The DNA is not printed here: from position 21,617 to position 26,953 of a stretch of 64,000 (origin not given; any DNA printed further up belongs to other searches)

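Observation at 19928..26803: PorV-like barrel directly upstream of a 1678-aa C25 peptidase: a second, reversed-order PorU/PorV-type sorting module?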

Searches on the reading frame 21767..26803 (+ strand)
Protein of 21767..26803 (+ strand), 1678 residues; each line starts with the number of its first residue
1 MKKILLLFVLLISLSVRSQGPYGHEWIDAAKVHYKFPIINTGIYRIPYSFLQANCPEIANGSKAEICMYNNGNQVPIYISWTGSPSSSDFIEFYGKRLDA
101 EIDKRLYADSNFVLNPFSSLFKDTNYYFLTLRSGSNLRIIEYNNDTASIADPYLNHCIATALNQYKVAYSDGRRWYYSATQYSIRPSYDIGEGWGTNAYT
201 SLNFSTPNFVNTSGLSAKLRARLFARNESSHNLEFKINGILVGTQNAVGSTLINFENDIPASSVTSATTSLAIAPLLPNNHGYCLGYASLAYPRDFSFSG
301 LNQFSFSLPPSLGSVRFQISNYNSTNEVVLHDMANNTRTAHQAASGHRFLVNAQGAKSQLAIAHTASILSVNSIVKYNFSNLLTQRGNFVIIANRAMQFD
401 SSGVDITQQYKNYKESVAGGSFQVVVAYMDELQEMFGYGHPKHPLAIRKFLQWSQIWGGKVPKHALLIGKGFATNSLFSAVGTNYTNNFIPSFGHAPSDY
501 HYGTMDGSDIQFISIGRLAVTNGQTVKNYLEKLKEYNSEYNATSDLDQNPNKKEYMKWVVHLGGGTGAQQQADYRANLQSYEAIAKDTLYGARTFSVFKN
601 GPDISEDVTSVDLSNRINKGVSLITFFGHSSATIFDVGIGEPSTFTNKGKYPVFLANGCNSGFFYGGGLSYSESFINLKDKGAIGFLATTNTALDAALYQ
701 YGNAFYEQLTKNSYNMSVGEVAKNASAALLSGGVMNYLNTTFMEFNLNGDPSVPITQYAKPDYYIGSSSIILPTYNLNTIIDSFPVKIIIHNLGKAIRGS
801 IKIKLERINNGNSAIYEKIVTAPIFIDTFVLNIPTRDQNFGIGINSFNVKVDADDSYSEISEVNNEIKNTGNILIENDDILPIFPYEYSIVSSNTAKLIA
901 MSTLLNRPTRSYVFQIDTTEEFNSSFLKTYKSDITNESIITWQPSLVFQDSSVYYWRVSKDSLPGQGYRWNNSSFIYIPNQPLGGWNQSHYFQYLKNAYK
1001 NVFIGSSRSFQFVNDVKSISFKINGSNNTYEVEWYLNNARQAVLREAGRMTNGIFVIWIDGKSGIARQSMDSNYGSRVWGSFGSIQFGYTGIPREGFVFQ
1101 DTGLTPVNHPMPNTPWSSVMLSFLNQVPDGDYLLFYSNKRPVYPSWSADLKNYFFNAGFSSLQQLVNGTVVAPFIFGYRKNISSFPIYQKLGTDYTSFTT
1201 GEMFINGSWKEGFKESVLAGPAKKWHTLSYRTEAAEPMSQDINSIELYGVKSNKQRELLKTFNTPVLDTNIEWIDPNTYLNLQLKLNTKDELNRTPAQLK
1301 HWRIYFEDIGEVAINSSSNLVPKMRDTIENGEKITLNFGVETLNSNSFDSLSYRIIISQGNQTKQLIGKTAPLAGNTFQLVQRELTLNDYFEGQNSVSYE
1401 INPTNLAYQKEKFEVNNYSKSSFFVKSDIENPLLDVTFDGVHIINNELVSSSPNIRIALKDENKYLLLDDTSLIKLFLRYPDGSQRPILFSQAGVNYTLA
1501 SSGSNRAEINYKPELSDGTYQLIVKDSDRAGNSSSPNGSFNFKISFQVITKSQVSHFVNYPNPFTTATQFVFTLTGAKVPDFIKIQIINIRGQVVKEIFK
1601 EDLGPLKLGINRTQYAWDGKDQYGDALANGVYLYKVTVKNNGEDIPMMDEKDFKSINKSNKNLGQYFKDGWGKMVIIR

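Call 3: search_protein_families(library=pfam, proteins=[window:21767-26803:+], max_evalue=0.01)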
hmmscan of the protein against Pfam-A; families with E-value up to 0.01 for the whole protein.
window:21767-26803:+ (1678 aa): 4 families
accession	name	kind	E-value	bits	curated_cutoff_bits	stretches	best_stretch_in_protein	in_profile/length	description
PF01364.23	Peptidase_C25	-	6.6e-46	157.7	23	1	390-754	2-373/374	Peptidase family C25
PF13860.13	FlgD_ig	-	7.5e-07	29.5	27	1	1568-1641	10-78/79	FlgD Ig-like domain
PF19077.6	Big_13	-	2.3e-05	25.2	27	1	1492-1541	49-97/102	Bacterial Ig-like domain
PF13585.12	CHU_C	-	0.005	17.4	27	0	1571-1642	6-76/86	CHU_C Type IX secretion signal domain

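Call 4: search_protein_families(library=ncbifam, proteins=[window:21767-26803:+], max_evalue=0.01)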
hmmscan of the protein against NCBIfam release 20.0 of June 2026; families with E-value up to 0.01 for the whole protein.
window:21767-26803:+ (1678 aa): 7 families
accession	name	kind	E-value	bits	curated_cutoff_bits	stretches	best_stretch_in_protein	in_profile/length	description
NF052324.1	PorU_rel_Nterm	equivalog_domain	8.3e-192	639.7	450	1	4-865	2-879/879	putative type IX secretion system sortase PorU2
NF033707.1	T9SS_sortase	equivalog_domain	2.5e-56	191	420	2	33-755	7-732/1095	type IX secretion system sortase PorU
NF005176.1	PRK06655.1-1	equivalog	6.3e-07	29.5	230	1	1580-1659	96-172/197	flagellar hook assembly protein FlgD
TIGR04183.1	Por_Secre_tail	domain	4.1e-05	23.5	23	1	1560-1641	2-63/72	T9SS type A sorting domain-containing protein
NF009276.0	PRK12633.1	equivalog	0.0017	18.1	383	0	1567-1640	117-183/234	flagellar basal body rod modification protein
NF009452.0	PRK12812.1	equivalog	0.0053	16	258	0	1583-1644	154-213/289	flagellar basal body rod modification protein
NF009453.0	PRK12813.1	equivalog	0.0061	16.1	264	0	1608-1659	143-194/223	flagellar basal body rod modification protein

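Call 9: find_homologous_proteins(query=window:21767-26803:+, max_evalue=0.00001)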
Query window:21767-26803:+ (1678 aa): 230 proteins with E <= 0.00001 among 8000 candidates; the best 120 are listed.
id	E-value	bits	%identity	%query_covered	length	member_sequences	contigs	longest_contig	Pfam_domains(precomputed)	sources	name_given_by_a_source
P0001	0.0e+0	3653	95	100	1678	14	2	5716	PF13860.13,PF01364.25,PF19077.7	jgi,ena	-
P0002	0.0e+0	3249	82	100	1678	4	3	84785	PF13860.13,PF01364.25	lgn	-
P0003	0.0e+0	3152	80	100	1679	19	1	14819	PF13860.13,PF01364.25,PF19077.7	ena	-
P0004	0.0e+0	3140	79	100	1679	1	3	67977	PF13860.13,PF01364.25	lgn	-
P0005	0.0e+0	3120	79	100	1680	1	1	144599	PF13860.13,PF01364.25,PF19077.7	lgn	-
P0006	0.0e+0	3106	78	100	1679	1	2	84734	PF13860.13,PF01364.25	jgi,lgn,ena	jgi:hypothetical protein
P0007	0.0e+0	3104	78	100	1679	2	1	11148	PF13860.13,PF01364.25,PF19077.7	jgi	jgi:Peptidase family C25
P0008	0.0e+0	3065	77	100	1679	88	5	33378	PF13860.13,PF01364.25,PF19077.7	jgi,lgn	jgi:hypothetical protein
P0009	0.0e+0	3033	77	100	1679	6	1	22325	PF13860.13,PF01364.25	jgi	jgi:hypothetical protein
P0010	0.0e+0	3005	75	100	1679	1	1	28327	PF13860.13,PF01364.25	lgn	-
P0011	0.0e+0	2671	67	100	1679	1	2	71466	PF13860.13,PF01364.25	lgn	-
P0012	0.0e+0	2624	67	100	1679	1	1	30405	PF01364.25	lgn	-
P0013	0.0e+0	2534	65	100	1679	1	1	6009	PF13860.13,PF01364.25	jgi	jgi:hypothetical protein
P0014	0.0e+0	2466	63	100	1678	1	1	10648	PF13860.13,PF01364.25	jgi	jgi:hypothetical protein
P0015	0.0e+0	2393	62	100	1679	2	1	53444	PF13860.13,PF01364.25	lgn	-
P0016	0.0e+0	2122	55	100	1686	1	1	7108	PF01364.25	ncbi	-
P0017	0.0e+0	2111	55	100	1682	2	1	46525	PF01364.25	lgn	-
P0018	0.0e+0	2077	54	100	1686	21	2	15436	PF01364.25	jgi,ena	jgi:hypothetical protein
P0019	0.0e+0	2038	53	100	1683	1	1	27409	PF01364.25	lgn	-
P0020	0.0e+0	2002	54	99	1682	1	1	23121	PF01364.25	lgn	-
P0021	0.0e+0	1780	49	99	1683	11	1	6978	PF13860.13,PF01364.25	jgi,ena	jgi:hypothetical protein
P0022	0.0e+0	1780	49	99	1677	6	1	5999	PF13860.13,PF01364.25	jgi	jgi:hypothetical protein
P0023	0.0e+0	1773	49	99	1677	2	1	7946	PF13860.13,PF01364.25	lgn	-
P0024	0.0e+0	1763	48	99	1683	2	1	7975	PF13860.13,PF01364.25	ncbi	-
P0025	0.0e+0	1759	49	99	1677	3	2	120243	PF13860.13,PF01364.25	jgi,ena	jgi:hypothetical protein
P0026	0.0e+0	1759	49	99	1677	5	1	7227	PF13860.13,PF01364.25,PF19077.7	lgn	-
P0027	0.0e+0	1569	45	100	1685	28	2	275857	PF07705.18,PF01364.25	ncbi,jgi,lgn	jgi:hypothetical protein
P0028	1.8e-281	956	35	100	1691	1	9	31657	PF15711.11,PF01364.25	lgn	-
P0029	2.6e-259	882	35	100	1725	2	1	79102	PF01364.25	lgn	-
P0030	5.1e-257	875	34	100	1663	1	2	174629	PF15711.11,PF01364.25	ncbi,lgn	-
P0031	1.7e-251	856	33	100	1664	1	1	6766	PF01364.25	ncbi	-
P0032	2.8e-251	856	33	100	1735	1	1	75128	PF01364.25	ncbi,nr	ncbi:MAG TPA: C25 family cysteine peptidase [Chitinophagales bacterium]|nr:C25 family cysteine pepti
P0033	1.1e-238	814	32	100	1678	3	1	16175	PF07705.18,PF01364.25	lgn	-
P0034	8.8e-236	804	31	99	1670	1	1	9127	PF01364.25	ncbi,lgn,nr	ncbi:MAG: hypothetical protein EPO28_17125 [Saprospiraceae bacterium]|nr:MAG: hypothetical protein E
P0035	4.3e-234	799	32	100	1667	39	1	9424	PF13860.13,PF01364.25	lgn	-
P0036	1.8e-231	790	32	100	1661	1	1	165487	PF13860.13,PF01364.25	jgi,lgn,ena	-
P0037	3.9e-228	779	32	99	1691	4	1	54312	PF07705.18,PF13860.13,PF01364.25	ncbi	ncbi:hypothetical protein BH11BAC3_BH11BAC3_03410 [soil metagenome]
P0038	2.5e-227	776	32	100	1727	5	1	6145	PF01364.25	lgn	-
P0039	2.4e-226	773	31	99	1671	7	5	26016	PF13860.13,PF01364.25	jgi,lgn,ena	-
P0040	4.6e-226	772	31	100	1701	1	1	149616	PF13860.13,PF01364.25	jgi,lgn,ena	-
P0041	1.7e-225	770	33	100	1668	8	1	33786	PF01364.25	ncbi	ncbi:MAG: C25 family cysteine peptidase [Bacteroidota bacterium]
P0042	1.5e-223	764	32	100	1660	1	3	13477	PF13860.13,PF01364.25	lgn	-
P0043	1.6e-222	760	31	100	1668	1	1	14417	PF13860.13,PF01364.25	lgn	-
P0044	4.0e-222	759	32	100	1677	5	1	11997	PF01364.25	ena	-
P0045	9.4e-222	758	32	99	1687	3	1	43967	PF01364.25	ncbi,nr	ncbi:MAG: C25 family cysteine peptidase [Phycisphaerales bacterium]|nr:C25 family cysteine peptidase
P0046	3.3e-221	756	32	100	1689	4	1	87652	PF01364.25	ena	-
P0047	1.4e-219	751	31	99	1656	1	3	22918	PF13860.13,PF01364.25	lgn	-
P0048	2.2e-218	747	32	100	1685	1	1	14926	PF07705.18,PF13860.13,PF01364.25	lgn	-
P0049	2.7e-218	746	32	100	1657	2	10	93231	PF15711.11,PF01364.25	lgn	-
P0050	1.1e-217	744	32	100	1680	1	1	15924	PF13860.13,PF01364.25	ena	-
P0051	1.4e-216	741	32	100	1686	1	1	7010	PF07705.18,PF01364.25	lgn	-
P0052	1.1e-215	738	32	99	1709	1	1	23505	PF13860.13,PF01364.25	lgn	-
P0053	1.9e-215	737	32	100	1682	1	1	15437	PF15711.11,PF01364.25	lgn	-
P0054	5.0e-215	735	31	100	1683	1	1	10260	PF07705.18,PF01364.25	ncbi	-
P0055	5.1e-215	735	32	100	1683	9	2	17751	PF07705.18,PF13860.13,PF01364.25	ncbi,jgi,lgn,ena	-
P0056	7.1e-215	735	32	100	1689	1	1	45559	PF13860.13,PF01364.25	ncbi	-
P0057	1.2e-214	734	31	99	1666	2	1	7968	PF07705.18,PF13860.13,PF01364.25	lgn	-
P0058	1.6e-214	734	31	100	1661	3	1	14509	PF01364.25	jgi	jgi:hypothetical protein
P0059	5.5e-214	732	31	100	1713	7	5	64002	PF13860.13,PF01364.25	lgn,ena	-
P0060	6.0e-214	732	31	100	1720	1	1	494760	PF07705.18,PF13860.13,PF01364.25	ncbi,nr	ncbi:MAG: hypothetical protein HZB42_12530 [Sphingobacteriales bacterium]|nr:hypothetical protein [S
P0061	6.7e-214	732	31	99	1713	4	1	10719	PF13860.13,PF01364.25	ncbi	-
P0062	2.1e-213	730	31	100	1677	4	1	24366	PF01364.25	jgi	jgi:hypothetical protein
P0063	5.3e-213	729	29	100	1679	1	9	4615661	PF01364.25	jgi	jgi:hypothetical protein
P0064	1.2e-211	724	31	100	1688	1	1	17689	PF07705.18,PF01364.25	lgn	-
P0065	1.4e-211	724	31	100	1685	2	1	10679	PF01364.25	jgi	jgi:hypothetical protein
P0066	3.2e-211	723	31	100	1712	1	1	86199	PF07705.18,PF13860.13,PF01364.25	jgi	jgi:hypothetical protein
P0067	4.3e-211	722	31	99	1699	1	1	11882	PF01364.25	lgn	-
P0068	1.9e-208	714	30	99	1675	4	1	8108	PF01364.25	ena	-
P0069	3.7e-208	713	31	100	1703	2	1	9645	PF07705.18,PF13860.13,PF01364.25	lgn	-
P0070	4.3e-208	712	31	100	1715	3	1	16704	PF13860.13,PF01364.25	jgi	jgi:hypothetical protein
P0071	1.4e-207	711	30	100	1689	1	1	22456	PF07705.18,PF01364.25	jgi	jgi:Peptidase family C25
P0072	2.2e-206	707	30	100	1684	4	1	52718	PF13860.13,PF01364.25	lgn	-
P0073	6.9e-205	702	30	100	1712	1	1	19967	PF13860.13,PF01364.25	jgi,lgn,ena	-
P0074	1.4e-204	701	31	96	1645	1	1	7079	PF07705.18,PF01364.25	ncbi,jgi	jgi:hypothetical protein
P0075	1.8e-204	700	31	99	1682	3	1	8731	PF07705.18,PF13860.13,PF01364.25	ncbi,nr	ncbi:MAG: hypothetical protein D6799_04905 [Bacteroidetes bacterium]|nr:MAG: hypothetical protein D6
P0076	4.1e-204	699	31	100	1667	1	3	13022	PF01364.25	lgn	-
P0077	1.8e-202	694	30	100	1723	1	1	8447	PF07705.18,PF13860.13,PF01364.25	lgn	-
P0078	2.0e-202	694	31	99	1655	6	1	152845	PF01364.25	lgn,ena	-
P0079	9.6e-202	691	31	100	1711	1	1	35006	PF13860.13,PF01364.25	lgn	-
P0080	5.2e-201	689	30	100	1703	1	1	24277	PF13860.13,PF01364.25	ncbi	-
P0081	3.6e-200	686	30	99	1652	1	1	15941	PF13860.13,PF01364.25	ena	-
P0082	8.3e-200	685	31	100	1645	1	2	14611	PF01364.25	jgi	jgi:hypothetical protein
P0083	1.2e-199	684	30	99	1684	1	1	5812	PF13860.13,PF01364.25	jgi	jgi:hypothetical protein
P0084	1.5e-199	684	29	100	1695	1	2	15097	PF13860.13,PF01364.25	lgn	-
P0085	2.9e-199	683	32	100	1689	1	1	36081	PF13860.13,PF01364.25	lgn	-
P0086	7.2e-199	682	31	100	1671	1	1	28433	PF07705.18,PF01364.25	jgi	jgi:hypothetical protein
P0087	1.5e-198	681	31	99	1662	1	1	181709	PF01364.25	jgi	jgi:hypothetical protein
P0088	4.7e-198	679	31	100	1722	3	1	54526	PF01364.25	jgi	-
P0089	3.5e-197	676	31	100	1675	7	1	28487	PF01364.25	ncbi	-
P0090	4.1e-197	676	30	99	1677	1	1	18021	PF07705.18,PF01364.25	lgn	-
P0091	5.0e-197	676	30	100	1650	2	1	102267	PF15711.11,PF13860.13,PF01364.25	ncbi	ncbi:MAG: C25 family cysteine peptidase [Bacteroidota bacterium]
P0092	6.5e-197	675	30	100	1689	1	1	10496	PF01364.25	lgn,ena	-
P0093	2.0e-196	674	31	100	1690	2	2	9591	PF07705.18,PF01364.25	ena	-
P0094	2.7e-196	673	30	100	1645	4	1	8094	PF07705.18,PF01364.25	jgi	-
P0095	4.1e-196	673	31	98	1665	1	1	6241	PF13860.13,PF01364.25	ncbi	ncbi:MAG: hypothetical protein E6Q95_00985, partial [Chitinophagaceae bacterium]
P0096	2.5e-195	670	29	99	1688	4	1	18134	PF01364.25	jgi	-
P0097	6.4e-195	669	29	100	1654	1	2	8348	PF01364.25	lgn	-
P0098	6.8e-195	669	30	100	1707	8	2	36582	PF01364.25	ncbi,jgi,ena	jgi:hypothetical protein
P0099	1.3e-194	668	31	100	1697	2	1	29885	PF13860.13,PF01364.25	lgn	-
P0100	2.5e-194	667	30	99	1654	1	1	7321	PF01364.25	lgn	-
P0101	1.3e-193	664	30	100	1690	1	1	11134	PF01364.25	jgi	jgi:hypothetical protein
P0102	8.4e-193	662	31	100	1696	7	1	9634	PF01364.25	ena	-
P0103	1.3e-190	654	29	100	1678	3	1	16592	PF13860.13,PF01364.25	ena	-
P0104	2.7e-189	650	31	99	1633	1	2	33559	PF15711.11,PF18962.8,PF13860.13,PF01364.25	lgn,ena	-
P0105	6.3e-189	649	30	100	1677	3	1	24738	PF01364.25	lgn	-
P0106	7.6e-189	649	30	99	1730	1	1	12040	PF13860.13,PF01364.25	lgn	-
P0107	1.2e-188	648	30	100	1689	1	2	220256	PF13860.13,PF01364.25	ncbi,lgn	-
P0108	2.4e-186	640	29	99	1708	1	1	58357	PF01364.25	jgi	jgi:hypothetical protein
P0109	2.2e-185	637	29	99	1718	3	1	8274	PF13860.13,PF01364.25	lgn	-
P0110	3.9e-185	636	31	77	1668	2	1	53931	PF01364.25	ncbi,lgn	-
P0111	2.0e-184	634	30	99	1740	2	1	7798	PF01364.25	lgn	-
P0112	2.3e-184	634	30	99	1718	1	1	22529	PF13860.13,PF01364.25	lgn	-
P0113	1.1e-182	628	29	100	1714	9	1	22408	PF01364.25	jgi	-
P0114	1.7e-182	628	30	90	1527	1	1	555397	PF01364.25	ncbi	-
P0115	4.7e-181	623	28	99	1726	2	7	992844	PF13860.13,PF01364.25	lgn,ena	-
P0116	3.8e-180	620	30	100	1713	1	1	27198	PF13860.13,PF01364.25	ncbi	-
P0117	1.6e-179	618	29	99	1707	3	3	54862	PF13860.13,PF01364.25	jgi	-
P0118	5.1e-179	616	28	100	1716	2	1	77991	PF15711.11,PF13860.13,PF01364.25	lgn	-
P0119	1.3e-178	615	31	100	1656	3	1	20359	PF13860.13,PF01364.25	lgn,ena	-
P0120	1.7e-178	614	29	99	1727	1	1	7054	PF13860.13,PF01364.25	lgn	-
